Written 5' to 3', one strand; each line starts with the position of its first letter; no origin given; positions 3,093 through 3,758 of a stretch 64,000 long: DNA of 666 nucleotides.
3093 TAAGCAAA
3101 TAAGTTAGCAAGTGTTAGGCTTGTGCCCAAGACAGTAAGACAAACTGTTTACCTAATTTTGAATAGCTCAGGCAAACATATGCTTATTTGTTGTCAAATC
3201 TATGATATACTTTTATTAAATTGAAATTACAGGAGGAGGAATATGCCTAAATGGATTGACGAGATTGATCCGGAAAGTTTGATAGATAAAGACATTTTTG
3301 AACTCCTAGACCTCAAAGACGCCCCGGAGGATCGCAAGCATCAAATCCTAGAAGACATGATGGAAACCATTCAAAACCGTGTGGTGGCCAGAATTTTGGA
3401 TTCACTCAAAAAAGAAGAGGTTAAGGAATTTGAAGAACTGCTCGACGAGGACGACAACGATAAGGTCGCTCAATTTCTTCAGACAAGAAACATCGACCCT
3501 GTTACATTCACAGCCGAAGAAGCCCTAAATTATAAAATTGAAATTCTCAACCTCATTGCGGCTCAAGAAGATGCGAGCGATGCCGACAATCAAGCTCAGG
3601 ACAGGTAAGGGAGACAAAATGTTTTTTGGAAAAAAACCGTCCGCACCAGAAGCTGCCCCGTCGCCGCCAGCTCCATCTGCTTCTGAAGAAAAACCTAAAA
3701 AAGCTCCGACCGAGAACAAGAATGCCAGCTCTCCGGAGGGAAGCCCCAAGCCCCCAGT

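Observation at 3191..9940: Tandem duplicated two-gene module: small acidic protein plus giant coiled-coil protein with hydrophobic hairpin segments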

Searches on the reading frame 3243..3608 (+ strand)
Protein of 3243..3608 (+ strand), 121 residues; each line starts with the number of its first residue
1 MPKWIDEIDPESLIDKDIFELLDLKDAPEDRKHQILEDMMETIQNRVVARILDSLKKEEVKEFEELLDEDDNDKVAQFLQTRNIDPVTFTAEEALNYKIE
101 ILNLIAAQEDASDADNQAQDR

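Call 3: search_protein_families(library=pfam, proteins=[window:3243-3608:+], max_evalue=1)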
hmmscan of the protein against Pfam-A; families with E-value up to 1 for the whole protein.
window:3243-3608:+ (121 aa): 9 families
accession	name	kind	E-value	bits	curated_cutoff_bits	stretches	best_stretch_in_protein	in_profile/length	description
PF18908.5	DUF5663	-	2.4e-08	34.9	23.7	1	27-81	10-64/84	Protein of unknown function (DUF5663)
PF03937.21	Sdh5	-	0.00093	19.5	27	1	49-82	24-57/76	Flavinator of succinate dehydrogenase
PF22715.1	SNaCT9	-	0.012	16.3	27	1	44-115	58-132/137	Short NACHT-associated C-Terminal domain, family 9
PF19121.6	DUF5805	-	0.039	14.8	28.5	1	40-69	7-36/67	Family of unknown function (DUF5805)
PF10075.15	CSN8_PSD8_EIF3K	-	0.042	14.3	23.7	1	26-82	66-122/144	CSN8/PSMD8/EIF3K family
PF01935.23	DUF87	-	0.045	14.3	23.2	1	7-83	86-158/220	Helicase HerA, central domain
PF20391.3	DUF6686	-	0.093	13.2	23.9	1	54-85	81-111/117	Family of unknown function (DUF6686)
PF17514.7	DUF5442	-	0.12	13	27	1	50-114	31-94/107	Family of unknown function (DUF5442)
PF20710.2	DUF6824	-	0.15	13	27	1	28-80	34-83/84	Domain of unknown function (DUF6824)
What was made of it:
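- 3243..3608 (+): S1: 121-aa acidic (pI 4.1) DUF5663 protein. Pfam DUF5663 E=2.4e-8, 34.9 bits against a cutoff of 23.7 (call 3).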

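Call 6: search_protein_families(library=ncbifam, proteins=[window:3243-3608:+], max_evalue=1)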
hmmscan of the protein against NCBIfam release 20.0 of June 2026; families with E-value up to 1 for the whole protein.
window:3243-3608:+ (121 aa): 0 families

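Call 7: search_protein_families(library=phrogs, proteins=[window:3243-3608:+], max_evalue=0.1)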
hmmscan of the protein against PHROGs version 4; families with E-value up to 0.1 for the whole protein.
window:3243-3608:+ (121 aa): 2 families
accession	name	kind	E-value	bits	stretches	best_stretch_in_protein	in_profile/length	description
phrog_32316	-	unknown function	0.01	16.9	1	43-85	7-48/58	-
phrog_5375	-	unknown function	0.027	15.4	1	28-98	21-91/164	-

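Call 10: find_homologous_proteins(query=window:3243-3608:+, max_evalue=0.001)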
Query window:3243-3608:+ (121 aa): 7 proteins with E <= 0.001 among 36 candidates.
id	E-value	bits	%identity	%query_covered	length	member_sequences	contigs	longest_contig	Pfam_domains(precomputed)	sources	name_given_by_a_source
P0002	1.6e-67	243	100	100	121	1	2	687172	PF18908.7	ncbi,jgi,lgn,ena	ncbi:MAG: DUF5663 domain-containing protein [Patescibacteria group bacterium]|jgi:succinate dehydrog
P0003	1.5e-57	211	88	99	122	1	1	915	PF18908.7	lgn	-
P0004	2.2e-27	114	51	89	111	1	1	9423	PF18908.7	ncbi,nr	ncbi:MAG: DUF5663 domain-containing protein [Candidatus Berkelbacteria bacterium]|nr:DUF5663 domain-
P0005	1.3e-20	92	49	86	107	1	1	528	PF18908.7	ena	-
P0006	5.0e-17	80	42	89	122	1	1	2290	PF18908.7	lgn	-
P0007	1.9e-16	78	45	81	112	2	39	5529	PF18908.7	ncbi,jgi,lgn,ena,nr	ncbi:hypothetical protein AUK11_04175 [bacterium CG2_30_37_16]|nr:MAG: hypothetical protein AUK11_04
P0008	2.2e-14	72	41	81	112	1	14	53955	PF18908.7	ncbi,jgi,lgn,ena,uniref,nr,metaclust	ncbi:MAG: hypothetical protein UT66_C0001G0020 [candidate division CPR2 bacterium GW2011_GWC1_39_9]|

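Call 11: find_encoding_contigs(protein=P0008, flank=8000, max_places=4)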
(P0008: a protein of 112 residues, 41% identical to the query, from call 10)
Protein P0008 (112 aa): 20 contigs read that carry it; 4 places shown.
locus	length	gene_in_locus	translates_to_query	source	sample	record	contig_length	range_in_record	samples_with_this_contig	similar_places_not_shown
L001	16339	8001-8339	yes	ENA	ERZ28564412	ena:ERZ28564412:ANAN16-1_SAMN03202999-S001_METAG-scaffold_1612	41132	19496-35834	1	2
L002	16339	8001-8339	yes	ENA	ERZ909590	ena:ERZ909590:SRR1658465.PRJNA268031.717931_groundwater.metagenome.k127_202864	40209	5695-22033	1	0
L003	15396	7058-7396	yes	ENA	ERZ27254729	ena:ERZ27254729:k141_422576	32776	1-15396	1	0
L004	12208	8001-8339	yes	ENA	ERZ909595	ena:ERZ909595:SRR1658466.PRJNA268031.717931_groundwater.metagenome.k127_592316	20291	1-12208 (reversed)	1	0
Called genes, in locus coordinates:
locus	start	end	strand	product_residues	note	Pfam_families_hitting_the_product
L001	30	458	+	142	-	-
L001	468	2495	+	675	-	PF00005:ABC_tran, PF02463:SMC_N (faint), PF13304:AAA_21 (faint), PF12704:MacB_PCD, PF02687:FtsX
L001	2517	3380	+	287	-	PF06342:DUF1057 (faint), PF03096:Ndr, PF12146:Hydrolase_4, PF00561:Abhydrolase_1, PF12697:Abhydrolase_6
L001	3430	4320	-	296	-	PF00781:DAGK_cat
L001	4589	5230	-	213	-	-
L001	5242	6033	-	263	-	-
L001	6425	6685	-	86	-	PF00076:RRM_1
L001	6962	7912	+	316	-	PF00480:ROK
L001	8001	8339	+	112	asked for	PF18908:DUF5663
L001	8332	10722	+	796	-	-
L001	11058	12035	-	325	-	-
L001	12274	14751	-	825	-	PF26449:DUF8128, PF01935:DUF87, PF10412:TrwB_AAD_bind (faint)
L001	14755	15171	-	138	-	-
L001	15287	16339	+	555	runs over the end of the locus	-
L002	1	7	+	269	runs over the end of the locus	PF02578:Cu-oxidase_4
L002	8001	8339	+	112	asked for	PF18908:DUF5663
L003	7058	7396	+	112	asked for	PF18908:DUF5663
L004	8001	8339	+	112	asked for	PF18908:DUF5663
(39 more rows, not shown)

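Call 12: find_encoding_contigs(protein=P0004, flank=8000, max_places=3)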
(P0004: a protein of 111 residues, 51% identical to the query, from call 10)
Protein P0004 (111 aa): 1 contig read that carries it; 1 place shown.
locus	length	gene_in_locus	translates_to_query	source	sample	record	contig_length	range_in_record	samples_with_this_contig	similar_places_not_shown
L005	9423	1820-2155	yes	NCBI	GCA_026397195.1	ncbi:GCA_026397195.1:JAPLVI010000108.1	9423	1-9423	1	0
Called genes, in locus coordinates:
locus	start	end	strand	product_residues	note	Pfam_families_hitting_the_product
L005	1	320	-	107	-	?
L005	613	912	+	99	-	PF23455:DUF7129 (faint), PF08209:Sgf11 (weak), PF12647:RNHCP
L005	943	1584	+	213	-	-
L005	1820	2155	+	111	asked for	PF18908:DUF5663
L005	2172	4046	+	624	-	-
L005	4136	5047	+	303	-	PF01795:Methyltransf_5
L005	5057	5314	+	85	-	PF18905:DUF5661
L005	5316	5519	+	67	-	-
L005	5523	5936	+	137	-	-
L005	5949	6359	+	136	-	PF00293:NUDIX, PF14815:NUDIX_4 (weak)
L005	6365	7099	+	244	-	PF02535:Zip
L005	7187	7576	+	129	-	PF01371:Trp_repressor, PF13384:HTH_23 (weak)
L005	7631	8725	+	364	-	PF13439:Glyco_transf_4, PF13477:Glyco_trans_4_2, PF13579:Glyco_trans_4_4, PF20706:GT4-conflict (weak), PF00534:Glycos_transf_1, PF13692:Glyco_trans_1_4, PF13524:Glyco_trans_1_2 (weak)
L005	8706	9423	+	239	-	PF02585:PIG-L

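Call 56: find_related_loci(query=A7, collection=genome_contigs, flank=6000)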
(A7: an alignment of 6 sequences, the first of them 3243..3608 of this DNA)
Query A7 (121 aa) in genome_contigs; peptide patterns used: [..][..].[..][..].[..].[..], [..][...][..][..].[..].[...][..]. (x = any residue, [..] = any of these).
224 stretches matched a pattern; 4 encode a relative of the query (tblastn E <= 1e-3); 4 distinct loci.
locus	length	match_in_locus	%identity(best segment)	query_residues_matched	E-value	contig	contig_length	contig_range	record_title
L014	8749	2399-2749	53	1-117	4e-43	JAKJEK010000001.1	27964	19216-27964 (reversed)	MAG: Patescibacteria group bacterium isolate UR.bin185 UR_contig_3893, whole genome shotgun sequence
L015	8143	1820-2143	51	5-112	7e-35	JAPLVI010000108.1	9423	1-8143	MAG: Candidatus Berkelbacteria bacterium isolate LacPavin_0920_SED5_MAG_40_8 LacPavin_0920_SED5_scaffold_2867644, whole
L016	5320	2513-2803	45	8-105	1e-21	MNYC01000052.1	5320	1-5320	MAG: bacterium CG2_30_37_16 isolate CG2_30_37_16 cg2_3.0_scaffold_17181_c, whole genome shotgun sequence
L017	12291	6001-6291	41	8-105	9e-20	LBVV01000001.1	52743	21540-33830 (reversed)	MAG: candidate division CPR2 bacterium GW2011_GWC2_39_10 UT18_C0001, whole genome shotgun sequence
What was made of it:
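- Tried and rejected: A narrower alignment found only 4 species-representative genomes (call 56).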

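Call 59: search_solved_structures(query=A6, max_evalue=10, show_alignments=2)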
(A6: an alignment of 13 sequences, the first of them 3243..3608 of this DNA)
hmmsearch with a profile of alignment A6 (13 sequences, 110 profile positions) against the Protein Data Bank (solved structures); distinct sequences matched with E-value up to 10: 14.
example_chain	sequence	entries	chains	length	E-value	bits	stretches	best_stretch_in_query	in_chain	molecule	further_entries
5h7b_A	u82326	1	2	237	3.1e-05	27.5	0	18-40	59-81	Immunoglobulin G-binding protein A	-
5h7a_C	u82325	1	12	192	0.00023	24.8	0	18-40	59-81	Immunoglobulin G-binding protein A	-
5h79_D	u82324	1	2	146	0.0032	21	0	18-40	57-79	Immunoglobulin G-binding protein A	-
1vmb_A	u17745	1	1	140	0.16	15.6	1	25-64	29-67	30S ribosomal protein S6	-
5b7i_B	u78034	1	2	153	0.31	14.6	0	37-67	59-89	Uncharacterized protein AcrF3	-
9ukw_A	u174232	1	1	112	0.82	13.3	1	24-104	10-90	A339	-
5gnf_A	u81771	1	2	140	0.84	13.3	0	37-67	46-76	Uncharacterized protein AcrF3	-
5tkr_A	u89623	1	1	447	0.85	13.2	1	40-91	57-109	Levoglucosan kinase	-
4yh5_A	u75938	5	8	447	0.86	13.2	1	40-91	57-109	Levoglucosan kinase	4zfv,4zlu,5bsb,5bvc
3hs3_A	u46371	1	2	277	0.99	13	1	30-76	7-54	Ribose operon repressor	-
9qu4_A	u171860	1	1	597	1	13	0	18-40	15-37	Immunoglobulin G-binding protein A,Choline/ethanolamine transporter FLVCR2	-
5gqh_B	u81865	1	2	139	1.3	12.6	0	37-67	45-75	anti-CRISPR protein 3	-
8dkc_C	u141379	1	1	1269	1.5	12.5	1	15-63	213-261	DNA-directed RNA polymerase subunit beta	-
13gm_C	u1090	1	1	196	8.6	10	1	67-104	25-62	Charged multivesicular body protein 1a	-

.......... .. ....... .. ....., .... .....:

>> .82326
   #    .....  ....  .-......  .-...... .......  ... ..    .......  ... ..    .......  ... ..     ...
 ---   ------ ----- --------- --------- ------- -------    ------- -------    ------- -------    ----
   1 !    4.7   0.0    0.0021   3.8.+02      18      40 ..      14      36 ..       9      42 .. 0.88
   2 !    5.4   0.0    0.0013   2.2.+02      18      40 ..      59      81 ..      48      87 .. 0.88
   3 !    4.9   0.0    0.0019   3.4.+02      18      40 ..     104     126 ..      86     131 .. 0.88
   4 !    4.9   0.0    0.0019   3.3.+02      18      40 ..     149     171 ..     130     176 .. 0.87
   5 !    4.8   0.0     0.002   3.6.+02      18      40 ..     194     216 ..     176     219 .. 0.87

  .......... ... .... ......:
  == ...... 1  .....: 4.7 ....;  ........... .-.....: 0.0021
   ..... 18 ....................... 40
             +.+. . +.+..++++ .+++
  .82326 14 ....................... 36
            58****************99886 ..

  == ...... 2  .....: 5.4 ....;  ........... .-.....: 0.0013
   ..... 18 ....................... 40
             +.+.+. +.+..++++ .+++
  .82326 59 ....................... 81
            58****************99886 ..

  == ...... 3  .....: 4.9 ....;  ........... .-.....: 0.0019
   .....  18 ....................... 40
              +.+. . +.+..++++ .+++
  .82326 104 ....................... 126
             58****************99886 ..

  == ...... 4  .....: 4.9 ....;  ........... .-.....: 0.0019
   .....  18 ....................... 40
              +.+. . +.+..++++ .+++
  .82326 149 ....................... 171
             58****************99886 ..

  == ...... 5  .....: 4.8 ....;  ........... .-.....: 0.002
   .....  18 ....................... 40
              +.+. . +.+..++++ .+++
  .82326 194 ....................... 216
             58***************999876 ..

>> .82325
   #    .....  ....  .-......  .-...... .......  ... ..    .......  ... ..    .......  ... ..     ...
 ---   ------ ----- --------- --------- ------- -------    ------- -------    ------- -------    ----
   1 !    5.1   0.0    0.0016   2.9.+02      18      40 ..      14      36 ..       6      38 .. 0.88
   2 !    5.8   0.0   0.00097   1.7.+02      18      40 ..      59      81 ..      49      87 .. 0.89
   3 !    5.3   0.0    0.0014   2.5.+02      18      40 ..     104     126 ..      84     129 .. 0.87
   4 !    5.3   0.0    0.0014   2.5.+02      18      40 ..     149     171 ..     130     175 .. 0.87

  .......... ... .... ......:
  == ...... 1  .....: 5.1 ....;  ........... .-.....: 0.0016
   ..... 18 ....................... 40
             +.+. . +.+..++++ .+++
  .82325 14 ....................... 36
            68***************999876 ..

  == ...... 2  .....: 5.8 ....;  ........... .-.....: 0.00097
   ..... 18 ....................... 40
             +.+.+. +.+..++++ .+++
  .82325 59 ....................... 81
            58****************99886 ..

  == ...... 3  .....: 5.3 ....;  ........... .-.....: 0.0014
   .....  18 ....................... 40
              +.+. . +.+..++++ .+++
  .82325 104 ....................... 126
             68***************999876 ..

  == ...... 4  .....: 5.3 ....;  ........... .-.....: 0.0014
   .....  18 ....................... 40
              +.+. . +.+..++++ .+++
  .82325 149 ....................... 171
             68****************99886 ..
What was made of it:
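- The S profile does not hit SdhE chains in the PDB (call 59).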

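Call 71: search_protein_families(library=padloc, proteins=[window:3243-3608:+], max_evalue=0.1)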
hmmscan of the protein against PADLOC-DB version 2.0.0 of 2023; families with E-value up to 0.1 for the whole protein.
window:3243-3608:+ (121 aa): 2 families
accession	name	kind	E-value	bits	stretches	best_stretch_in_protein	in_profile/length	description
PDLC04600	PDC-M36B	-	0.00097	17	1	24-71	30-77/117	-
PDLC01861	CARF3--CARF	-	0.024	12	1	26-82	162-213/260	-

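Call 94: search_protein_families(library=pfam, alignment_id=A6, max_evalue=0.1)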
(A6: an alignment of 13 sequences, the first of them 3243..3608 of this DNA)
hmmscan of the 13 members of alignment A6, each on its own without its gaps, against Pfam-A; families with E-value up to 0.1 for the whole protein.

A. member 1, window:3243-3608:+ (121 aa): 7 families
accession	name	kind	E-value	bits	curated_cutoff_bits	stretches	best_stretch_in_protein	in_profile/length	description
PF18908.5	DUF5663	-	2.4e-08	34.9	23.7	1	27-81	10-64/84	Protein of unknown function (DUF5663)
PF03937.21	Sdh5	-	0.00093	19.5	27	1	49-82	24-57/76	Flavinator of succinate dehydrogenase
PF22715.1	SNaCT9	-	0.012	16.3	27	1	44-115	58-132/137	Short NACHT-associated C-Terminal domain, family 9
PF19121.6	DUF5805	-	0.039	14.8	28.5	1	40-69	7-36/67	Family of unknown function (DUF5805)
PF10075.15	CSN8_PSD8_EIF3K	-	0.042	14.3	23.7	1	26-82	66-122/144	CSN8/PSMD8/EIF3K family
PF01935.23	DUF87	-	0.045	14.3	23.2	1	7-83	86-158/220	Helicase HerA, central domain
PF20391.3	DUF6686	-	0.093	13.2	23.9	0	54-85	81-111/117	Family of unknown function (DUF6686)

B. families by the number of members that match (of 13 scanned): 19 families
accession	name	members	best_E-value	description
PF18908.5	DUF5663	10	2.6e-09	Protein of unknown function (DUF5663)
PF03937.21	Sdh5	2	0.00093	Flavinator of succinate dehydrogenase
PF13393.11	tRNA-synt_His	1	0.0027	Histidyl-tRNA synthetase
PF22456.1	PqqF-like_C_4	1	0.0041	PQQ synthase PqqF-like, C-terminal lobe domain 4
PF20428.3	Sey1_3HB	1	0.0072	Sey1 three-helix bundle domain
PF22715.1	SNaCT9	1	0.012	Short NACHT-associated C-Terminal domain, family 9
PF16771.11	RTT107_BRCT_6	1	0.012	Regulator of Ty1 transposition protein 107 BRCT domain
PF07299.16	EF-G-binding_N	1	0.028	Elongation factor G-binding protein, N-terminal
PF15797.10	DUF4706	1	0.03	Domain of unknown function (DUF4706)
PF02896.24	PEP-utilizers_C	1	0.036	PEP-utilising enzyme, PEP-binding domain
PF19121.6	DUF5805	1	0.039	Family of unknown function (DUF5805)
PF10075.15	CSN8_PSD8_EIF3K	1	0.042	CSN8/PSMD8/EIF3K family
PF01935.23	DUF87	1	0.045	Helicase HerA, central domain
PF01316.27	Arg_repressor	1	0.045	Arginine repressor, DNA binding domain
PF23659.1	UFL1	1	0.051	E3 UFM1-protein ligase 1-like domain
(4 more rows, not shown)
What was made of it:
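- Closest known: Pfam DUF5663. Same: Ten of 13 partner proteins match it (calls 3, 94).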
